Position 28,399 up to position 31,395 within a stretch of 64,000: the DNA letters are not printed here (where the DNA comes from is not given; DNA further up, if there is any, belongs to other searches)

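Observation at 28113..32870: Low-GC two-gene islet: PHP-nuclease::SMC-like ABC ATPase (Ppl-like) tightly coupled to a COG2865 Schlafen-like AlbA_2/HATPase_c_4 protein, a candidate undescribed defence module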

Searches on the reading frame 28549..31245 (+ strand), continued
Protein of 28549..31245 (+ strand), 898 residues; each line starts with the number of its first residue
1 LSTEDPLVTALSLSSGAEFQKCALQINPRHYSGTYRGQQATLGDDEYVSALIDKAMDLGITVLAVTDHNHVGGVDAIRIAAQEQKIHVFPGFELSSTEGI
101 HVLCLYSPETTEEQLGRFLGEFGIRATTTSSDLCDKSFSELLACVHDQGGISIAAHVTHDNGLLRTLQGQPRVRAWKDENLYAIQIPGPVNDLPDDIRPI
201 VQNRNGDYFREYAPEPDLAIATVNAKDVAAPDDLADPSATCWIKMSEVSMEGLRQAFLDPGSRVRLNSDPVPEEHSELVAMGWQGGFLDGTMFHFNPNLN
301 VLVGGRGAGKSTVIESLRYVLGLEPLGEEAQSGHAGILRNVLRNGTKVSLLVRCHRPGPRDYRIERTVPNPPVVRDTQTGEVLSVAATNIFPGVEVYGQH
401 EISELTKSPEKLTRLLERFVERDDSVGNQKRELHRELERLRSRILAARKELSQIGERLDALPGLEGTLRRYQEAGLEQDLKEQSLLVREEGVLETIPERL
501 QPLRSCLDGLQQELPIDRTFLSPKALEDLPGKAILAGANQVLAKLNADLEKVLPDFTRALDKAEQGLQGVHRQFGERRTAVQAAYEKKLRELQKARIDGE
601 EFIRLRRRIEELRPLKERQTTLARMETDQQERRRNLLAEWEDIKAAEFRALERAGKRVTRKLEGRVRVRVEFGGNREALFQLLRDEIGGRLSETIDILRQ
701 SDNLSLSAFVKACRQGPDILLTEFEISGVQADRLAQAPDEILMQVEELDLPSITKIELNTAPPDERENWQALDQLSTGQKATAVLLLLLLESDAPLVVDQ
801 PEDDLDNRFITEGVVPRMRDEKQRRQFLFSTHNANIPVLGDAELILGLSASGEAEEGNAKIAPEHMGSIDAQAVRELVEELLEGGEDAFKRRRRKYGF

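Call 28: search_protein_families(library=padloc, proteins=[L013:4567-8004:+, L013:11954-15004:+, L013:15014-16162:+, L022:4467-7952:+, L022:12020-15367:+, L002:4238-7963:+, L002:12103-14805:+, L064:8914-12747:+, L041:10836-12830:+, L044:10727-13531:+], max_evalue=0.00001)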
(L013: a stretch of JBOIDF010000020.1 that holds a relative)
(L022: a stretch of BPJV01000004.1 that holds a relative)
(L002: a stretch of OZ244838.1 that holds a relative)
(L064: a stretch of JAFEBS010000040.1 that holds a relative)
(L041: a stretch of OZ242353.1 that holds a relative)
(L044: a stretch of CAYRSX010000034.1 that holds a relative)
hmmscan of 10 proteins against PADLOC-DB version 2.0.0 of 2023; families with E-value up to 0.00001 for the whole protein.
L013:4567-8004:+ (1145 aa): 51 families (the best 25 are shown)
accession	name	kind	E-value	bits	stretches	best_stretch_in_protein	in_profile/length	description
PDLC00659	HmaA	-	1.1e-174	581.2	1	5-1092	4-1131/1176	SNF2 helicase / DEAD-box helicase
PDLC02620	DrmD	-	1.2e-119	399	1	10-648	4-626/1060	DrmD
PDLC02500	BrxHI|BrxHII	-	1.4e-107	359.4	1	101-672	87-642/933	BrxHI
PDLC02621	DrmD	-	1.6e-98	329.2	1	107-658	124-683/1040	DrmD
PDLC02504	BrxHI|BrxHII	-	7.3e-91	303.5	1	77-984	82-959/971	BrxHII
PDLC02572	DrmA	-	1.7e-68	229.5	1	118-617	131-640/1043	DrmA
PDLC02632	DrmD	-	1.4e-65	220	1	118-613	136-639/662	DrmD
PDLC02619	DrmD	-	1.8e-64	216.3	2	92-525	20-439/872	DrmD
PDLC02623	DrmD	-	7.1e-59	197.5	3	333-647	401-670/1040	DrmD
PDLC02634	DrmD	-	1.4e-58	196.5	1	83-636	70-620/900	DrmD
PDLC02633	DrmD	-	8.6e-55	184.1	1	45-613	62-643/839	DrmD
PDLC02624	DrmD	-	1.7e-48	163.6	1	142-612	1-479/652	DrmD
PDLC02840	DpdE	-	8e-39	131.7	2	101-287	156-323/1091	DpdE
PDLC02843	DpdE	-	4.8e-38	128.7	2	101-287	155-318/1091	DpdE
PDLC02853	DpdE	-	4.5e-36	122.2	1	72-636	65-637/985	DpdE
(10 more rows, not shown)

L013:11954-15004:+ (1016 aa): 10 families
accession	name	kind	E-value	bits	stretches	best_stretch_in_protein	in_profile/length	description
PDLC00660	HmaB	-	5.7e-119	396.5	3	442-761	474-801/967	DNA-adenine methylase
PDLC00661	HmaB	-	5.2e-118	393.3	3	442-758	475-798/973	DNA-adenine methylase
PDLC03233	MTase_II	-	4.9e-43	145.7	2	409-694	355-649/731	Type II methyltransferase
PDLC02189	DUF1156_MTase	-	5.3e-41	138.7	2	404-744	431-744/944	-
PDLC03352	MTase_II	-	7.6e-34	114.7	3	141-296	95-242/1023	Type II methyltransferase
PDLC03314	MTase_II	-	1e-20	71.5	2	138-244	164-268/944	Type II methyltransferase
PDLC03319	MTase_II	-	2.5e-07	27.9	0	522-566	276-320/503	Type II methyltransferase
PDLC04134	mad2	-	6.4e-07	26.5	0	89-181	249-335/492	mads_2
PDLC03312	MTase_II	-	2e-06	23.8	0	540-653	1131-1227/1344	Type II methyltransferase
PDLC03367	MTase_II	-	3.1e-06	23.8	0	140-178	44-82/633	Type II methyltransferase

L013:15014-16162:+ (382 aa): 35 families (the best 25 are shown)
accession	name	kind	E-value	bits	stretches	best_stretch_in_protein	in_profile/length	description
PDLC04184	HEC-01A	-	7.5e-20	69.3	1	1-75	1-74/464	-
PDLC04389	PDC-M07A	-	1.3e-16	58.6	1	2-129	6-125/443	-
PDLC04391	PDC-M07A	-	5.3e-16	56.6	1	1-128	1-121/412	-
PDLC04178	HEC-01A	-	7e-15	52.9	1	2-245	9-227/399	-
PDLC04393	PDC-M07A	-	2.4e-14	51.2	1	1-124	1-118/435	-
PDLC04135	mad3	-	5e-13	47.3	1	1-47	1-48/374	mads_3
PDLC04392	PDC-M07A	-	1.5e-12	45.3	1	1-124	1-116/432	-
PDLC02335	AbiLi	-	6.5e-12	43.1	1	1-124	49-137/326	AbiLi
PDLC04183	HEC-01A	-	1.6e-11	41.9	1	2-59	5-61/402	-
PDLC04175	HEC-01A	-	1.9e-10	38.3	1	2-51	6-55/363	-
PDLC02979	AriA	-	2.6e-09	35.4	1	1-45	1-47/373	-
PDLC04176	HEC-01A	-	3.2e-09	34.6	1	2-49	3-51/371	-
PDLC04182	HEC-01A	-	1.2e-08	32.4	1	2-200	4-207/406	-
PDLC04541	PDC-M25A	-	1.3e-08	32.4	1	1-47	1-47/380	-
PDLC02358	Old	-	1.4e-08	32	1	2-46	4-48/578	Old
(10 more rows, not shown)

L022:4467-7952:+ (1161 aa): 6 families
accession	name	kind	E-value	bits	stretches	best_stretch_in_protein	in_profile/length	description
PDLC00660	HmaB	-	0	1469.5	3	442-1151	257-963/967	DNA-adenine methylase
PDLC00661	HmaB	-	0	1379.6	3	442-1151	258-969/973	DNA-adenine methylase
PDLC03352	MTase_II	-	5.3e-29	98.7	1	608-788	415-599/1023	Type II methyltransferase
PDLC03233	MTase_II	-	1.9e-26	90.8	1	586-972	339-706/731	Type II methyltransferase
PDLC02189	DUF1156_MTase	-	7.3e-23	78.7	1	158-200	164-206/944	-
PDLC03314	MTase_II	-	4.8e-13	46.1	1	754-917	546-685/944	Type II methyltransferase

L022:12020-15367:+ (1115 aa): 2 families
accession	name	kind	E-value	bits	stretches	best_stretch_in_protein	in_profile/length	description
PDLC00662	HmaC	-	0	1183.4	1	165-1113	2-940/941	AAA+ ATPase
PDLC02192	DUF499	-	2.2e-44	149.6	1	207-855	34-635/1022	-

L002:4238-7963:+ (1241 aa): 7 families
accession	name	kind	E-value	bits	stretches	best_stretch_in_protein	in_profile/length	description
PDLC02189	DUF1156_MTase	-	4.5e-276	916.7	2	690-1216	386-912/944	-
PDLC03314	MTase_II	-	1.6e-191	636.8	3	690-1216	384-912/944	Type II methyltransferase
PDLC00660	HmaB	-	2.6e-27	93.1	2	363-407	138-182/967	DNA-adenine methylase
PDLC00661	HmaB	-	3.1e-24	82.9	2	365-407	139-181/973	DNA-adenine methylase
PDLC03352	MTase_II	-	2e-14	50.4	0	853-891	561-599/1023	Type II methyltransferase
PDLC03233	MTase_II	-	4.4e-11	40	1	360-471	118-235/731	Type II methyltransferase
PDLC02541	PglX|PglXI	-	2.6e-10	37.1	1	658-959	290-590/919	PglXI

L002:12103-14805:+ (900 aa): 41 families (the best 25 are shown)
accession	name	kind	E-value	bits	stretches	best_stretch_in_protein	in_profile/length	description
PDLC02193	PLD_Helicase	-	6.3e-230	763.8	1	2-890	3-905/905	-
PDLC02621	DrmD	-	7.7e-39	131.6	2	628-818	463-659/1040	DrmD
PDLC02500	BrxHI|BrxHII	-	2e-32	110.7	2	729-825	517-611/933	BrxHI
PDLC00659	HmaA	-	4.4e-32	108.9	2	671-839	497-663/1176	SNF2 helicase / DEAD-box helicase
PDLC02619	DrmD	-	3.5e-31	106.2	2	740-825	487-572/872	DrmD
PDLC02572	DrmA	-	7.7e-30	101.5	2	629-793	462-628/1043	DrmA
PDLC02707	PbeA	-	1.7e-29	101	1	3-371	9-391/672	PbeA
PDLC02504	BrxHI|BrxHII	-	1.9e-24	83.7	1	681-830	485-624/971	BrxHII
PDLC02704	PbeA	-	3.2e-24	83.4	1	3-315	8-343/682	PbeA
PDLC02632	DrmD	-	1.4e-23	81.2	1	641-796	477-634/662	DrmD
PDLC02623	DrmD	-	1.4e-23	80.7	1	625-833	472-670/1040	DrmD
PDLC02633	DrmD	-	2e-23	80.3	1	641-798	481-640/839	DrmD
PDLC02634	DrmD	-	3.3e-20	69.5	1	651-840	445-635/900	DrmD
PDLC02843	DpdE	-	2.2e-19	66.9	2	651-786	535-663/1091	DpdE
PDLC02620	DrmD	-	2.7e-19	66.7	1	739-823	530-613/1060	DrmD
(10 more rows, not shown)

L064:8914-12747:+ (1277 aa): 15 families
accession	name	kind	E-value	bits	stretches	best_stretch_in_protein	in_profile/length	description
PDLC05065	PDC-S68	-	0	1584.8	1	22-1274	3-1219/1221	-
PDLC05066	PDC-S68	-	1.7e-157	524.5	2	181-1234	126-1174/1202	-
PDLC05064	PDC-S68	-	2.7e-122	407.7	2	188-1273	204-1251/1273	-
PDLC01734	typeIV_RecD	-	1.6e-39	133.8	2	645-799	343-488/763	RecD_0_IVD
PDLC01148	RecD_like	-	2.9e-32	109.8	2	637-798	309-456/719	RecD/Tra ATPase fused to N-terminal HHH domain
PDLC05035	PDC-S53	-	1.1e-22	78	2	642-802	495-633/900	-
PDLC04476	PDC-M16A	-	1.9e-17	60.9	1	658-760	27-131/691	-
PDLC04475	PDC-M16A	-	1.4e-15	54.9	1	657-800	32-196/721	-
PDLC04472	PDC-M16A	-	1.5e-13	48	1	1060-1107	649-699/930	-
PDLC03921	MkoA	-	4.8e-07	25.8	1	746-791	1297-1339/1607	-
PDLC04474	PDC-M16A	-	1.9e-06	24.6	0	1057-1078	646-667/917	-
PDLC03920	MkoA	-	2.7e-06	24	1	746-788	792-831/1112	-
PDLC05067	PDC-S69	-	4.1e-06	24.7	1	1149-1237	178-260/289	-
PDLC01150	HEAT_CxxC_PDDEXK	-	8.1e-06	23.3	0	1151-1236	182-262/288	HEAT_CxxC_PD-DEXK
PDLC04140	mad8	-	8.6e-06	23.5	0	650-717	20-91/314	mads_8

L041:10836-12830:+ (664 aa): 4 families
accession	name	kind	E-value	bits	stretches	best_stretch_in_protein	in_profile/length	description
PDLC02558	PglZ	-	6e-253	839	1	6-662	3-664/666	PglZ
PDLC02556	PglZ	-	6.9e-125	416.1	1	19-662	14-640/641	PglZ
PDLC02555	PglZ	-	9.4e-20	68.7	1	320-660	295-612/613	PglZ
PDLC02565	PglZ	-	8.9e-12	42.1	1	339-658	425-731/910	PglZ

L044:10727-13531:+ (934 aa): 47 families (the best 25 are shown)
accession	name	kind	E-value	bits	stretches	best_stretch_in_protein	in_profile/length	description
PDLC02500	BrxHI|BrxHII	-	0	1678.3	1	6-931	3-931/933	BrxHI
PDLC02621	DrmD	-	2.3e-101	338.7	1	81-610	109-668/1040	DrmD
PDLC00659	HmaA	-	8.2e-88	293.5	2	71-402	82-402/1176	SNF2 helicase / DEAD-box helicase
PDLC02504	BrxHI|BrxHII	-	7.5e-87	290.3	1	51-657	69-662/971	BrxHII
PDLC02620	DrmD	-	2.1e-77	259.1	1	90-658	96-664/1060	DrmD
PDLC02572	DrmA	-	1.1e-76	256.7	1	79-584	104-632/1043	DrmA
PDLC02632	DrmD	-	1.8e-69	232.9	1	81-578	111-629/662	DrmD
PDLC02623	DrmD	-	3.4e-64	215.1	2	344-659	415-705/1040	DrmD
PDLC02619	DrmD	-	6.6e-63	211.1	2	516-620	476-582/872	DrmD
PDLC02633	DrmD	-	1.3e-61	206.7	1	75-604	108-659/839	DrmD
PDLC02634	DrmD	-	1.5e-53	179.9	1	4-609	4-619/900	DrmD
PDLC02840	DpdE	-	2.8e-49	166.3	3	441-604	522-688/1091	DpdE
PDLC02843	DpdE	-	1.5e-48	163.4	3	88-163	153-228/1091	DpdE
PDLC02624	DrmD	-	1.7e-42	143.8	1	131-577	2-469/652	DrmD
PDLC02853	DpdE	-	2.4e-42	143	2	91-289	95-285/985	DpdE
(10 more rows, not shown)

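Call 29: search_protein_families(library=pfam, proteins=[L013:4567-8004:+, L013:11954-15004:+, L013:15014-16162:+, L022:4467-7952:+, L022:12020-15367:+, L002:4238-7963:+, L002:12103-14805:+, L064:8914-12747:+, L041:10836-12830:+, L044:10727-13531:+], max_evalue=0.00001)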
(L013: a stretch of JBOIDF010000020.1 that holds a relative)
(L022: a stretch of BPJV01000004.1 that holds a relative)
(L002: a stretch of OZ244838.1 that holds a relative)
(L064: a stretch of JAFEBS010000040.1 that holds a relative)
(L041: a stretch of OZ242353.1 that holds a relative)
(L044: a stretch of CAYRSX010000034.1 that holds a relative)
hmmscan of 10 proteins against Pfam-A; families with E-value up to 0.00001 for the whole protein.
L013:4567-8004:+ (1145 aa): 5 families
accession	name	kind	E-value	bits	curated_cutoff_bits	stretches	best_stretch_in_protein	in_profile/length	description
PF00271.37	Helicase_C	-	3.2e-25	89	23.5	1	481-600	2-110/110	Helicase conserved C-terminal domain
PF13020.12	NOV_C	-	5.7e-21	74.8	22.1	1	1014-1100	2-88/91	Protein NO VEIN, C-terminal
PF00176.29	SNF2-rel_dom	-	2.2e-18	66.8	24.9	1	116-298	8-195/290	SNF2-related domain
PF04851.21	ResIII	-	3.5e-13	50.2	22.5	1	104-267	3-163/164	Type III restriction enzyme, res subunit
PF00270.35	DEAD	-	1.4e-08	35.1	26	1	109-269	4-162/167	DEAD/DEAH box helicase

L013:11954-15004:+ (1016 aa): 1 family
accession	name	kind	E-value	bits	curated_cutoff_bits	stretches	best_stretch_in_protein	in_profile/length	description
PF06634.17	DUF1156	-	8.3e-23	80.8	24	1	14-68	2-57/73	Protein of unknown function (DUF1156)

L013:15014-16162:+ (382 aa): 4 families
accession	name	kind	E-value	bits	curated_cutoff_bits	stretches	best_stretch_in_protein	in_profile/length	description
PF13304.12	AAA_21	-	1.8e-10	41.8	27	1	23-208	1-185/304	AAA domain, putative AbiEii toxin, Type IV TA system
PF13175.12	AAA_15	-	4.4e-08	33.6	32.1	1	1-45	1-47/374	AAA ATPase domain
PF02463.25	SMC_N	-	6.5e-08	32.7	40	1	1-42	1-45/220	RecF/RecN/SMC N terminal domain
PF13476.12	AAA_23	-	1.7e-06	29.2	27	1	5-42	2-40/201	AAA domain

L022:4467-7952:+ (1161 aa): 1 family
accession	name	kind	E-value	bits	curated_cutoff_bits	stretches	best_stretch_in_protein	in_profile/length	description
PF06634.17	DUF1156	-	6.6e-31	106.7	24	1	32-102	1-72/73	Protein of unknown function (DUF1156)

L022:12020-15367:+ (1115 aa): 2 families
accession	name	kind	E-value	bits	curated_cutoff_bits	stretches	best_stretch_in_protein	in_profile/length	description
PF18731.6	HEPN_Swt1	-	3.7e-37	127.6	27.5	1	11-123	1-115/115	Swt1-like HEPN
PF04465.17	DUF499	-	1.2e-31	109.8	23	1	290-946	24-698/1024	Protein of unknown function (DUF499)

L002:4238-7963:+ (1241 aa): 1 family
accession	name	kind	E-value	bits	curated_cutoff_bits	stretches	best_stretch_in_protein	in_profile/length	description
PF06634.17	DUF1156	-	2.3e-20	72.9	24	1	185-242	1-68/73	Protein of unknown function (DUF1156)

L002:12103-14805:+ (900 aa): 3 families
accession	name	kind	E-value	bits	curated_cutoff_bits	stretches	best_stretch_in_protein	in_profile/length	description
PF00271.37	Helicase_C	-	8.3e-13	49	23.5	1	665-787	2-110/110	Helicase conserved C-terminal domain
PF13091.12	PLDc_2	-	2.1e-11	44.2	27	1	20-176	4-132/132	PLD-like domain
PF00176.29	SNF2-rel_dom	-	5.2e-10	39.3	24.9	1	232-374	1-141/290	SNF2-related domain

L064:8914-12747:+ (1277 aa): 5 families
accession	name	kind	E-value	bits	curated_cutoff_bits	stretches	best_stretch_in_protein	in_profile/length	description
PF13604.12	AAA_30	-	1.4e-25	90.5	27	1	647-799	8-142/191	AAA domain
PF13245.12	AAA_19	-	1.3e-20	74.4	25.1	1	648-788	3-133/134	AAA domain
PF01443.25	Viral_helicase1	-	1.9e-13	51.2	21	1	1045-1106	171-227/228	Viral superfamily 1 RNA helicase core domain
PF13538.12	UvrD_C_2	-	2.2e-13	50.3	27.4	1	1059-1105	1-51/52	UvrD-like helicase C-terminal domain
PF13086.12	AAA_11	-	1.8e-10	41.4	27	1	746-787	214-253/257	AAA domain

L041:10836-12830:+ (664 aa): 1 family
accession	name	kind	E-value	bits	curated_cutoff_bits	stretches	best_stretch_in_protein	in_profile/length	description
PF08665.17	PglZ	-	7.3e-25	88.4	25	1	400-573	1-175/179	PglZ domain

L044:10727-13531:+ (934 aa): 4 families
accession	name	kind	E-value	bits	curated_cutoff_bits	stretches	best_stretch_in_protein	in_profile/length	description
PF00271.37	Helicase_C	-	5e-25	88.3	23.5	1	469-574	10-110/110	Helicase conserved C-terminal domain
PF00176.29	SNF2-rel_dom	-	4.9e-18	65.7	24.9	1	100-308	4-199/290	SNF2-related domain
PF04851.21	ResIII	-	2e-11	44.5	22.5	1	95-273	5-163/164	Type III restriction enzyme, res subunit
PF00270.35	DEAD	-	1.1e-06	29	26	1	96-274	2-162/167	DEAD/DEAH box helicase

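Call 42: find_homologous_proteins(query=window:28549-31245:+, max_evalue=1e-10)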
Query window:28549-31245:+ (898 aa): 3777 proteins with E <= 1e-10 among 8000 candidates; the best 120 are listed.
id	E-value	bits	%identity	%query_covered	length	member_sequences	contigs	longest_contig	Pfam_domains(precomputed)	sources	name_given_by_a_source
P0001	0.0e+0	1947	98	100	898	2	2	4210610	PF13476.13,PF02463.26,PF13304.13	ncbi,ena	-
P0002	0.0e+0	1748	88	100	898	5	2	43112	PF13476.13,PF02463.26,PF13304.13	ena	-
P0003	0.0e+0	1569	79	100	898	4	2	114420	PF13476.13,PF02463.26,PF13304.13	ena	-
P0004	0.0e+0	1565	79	100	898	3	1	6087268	PF13476.13,PF02463.26,PF13304.13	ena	-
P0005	0.0e+0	1563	79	100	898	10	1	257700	PF13476.13,PF02463.26,PF13304.13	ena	-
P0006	0.0e+0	1556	79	100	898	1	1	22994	PF13476.13,PF02463.26,PF13304.13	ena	-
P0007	0.0e+0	1546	78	100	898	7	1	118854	PF13476.13,PF02463.26,PF13304.13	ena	-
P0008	0.0e+0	1533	78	100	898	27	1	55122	PF13476.13,PF02463.26,PF13304.13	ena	-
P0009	0.0e+0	1527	77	100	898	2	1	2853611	PF13476.13,PF02463.26,PF13304.13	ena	-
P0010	0.0e+0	1525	77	100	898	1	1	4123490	PF13476.13,PF02463.26,PF13304.13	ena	-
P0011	0.0e+0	1523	77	100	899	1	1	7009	PF13476.13,PF02811.27,PF02463.26,PF13304.13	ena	-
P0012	0.0e+0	1522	77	100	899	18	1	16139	PF13476.13,PF02463.26,PF13304.13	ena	-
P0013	0.0e+0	1522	77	100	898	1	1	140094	PF13476.13,PF02811.27,PF02463.26,PF13304.13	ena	-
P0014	0.0e+0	1521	76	100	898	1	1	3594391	PF13476.13,PF02811.27,PF02463.26,PF13304.13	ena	-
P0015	0.0e+0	1520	77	100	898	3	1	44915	PF13476.13,PF02811.27,PF02463.26,PF13304.13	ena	-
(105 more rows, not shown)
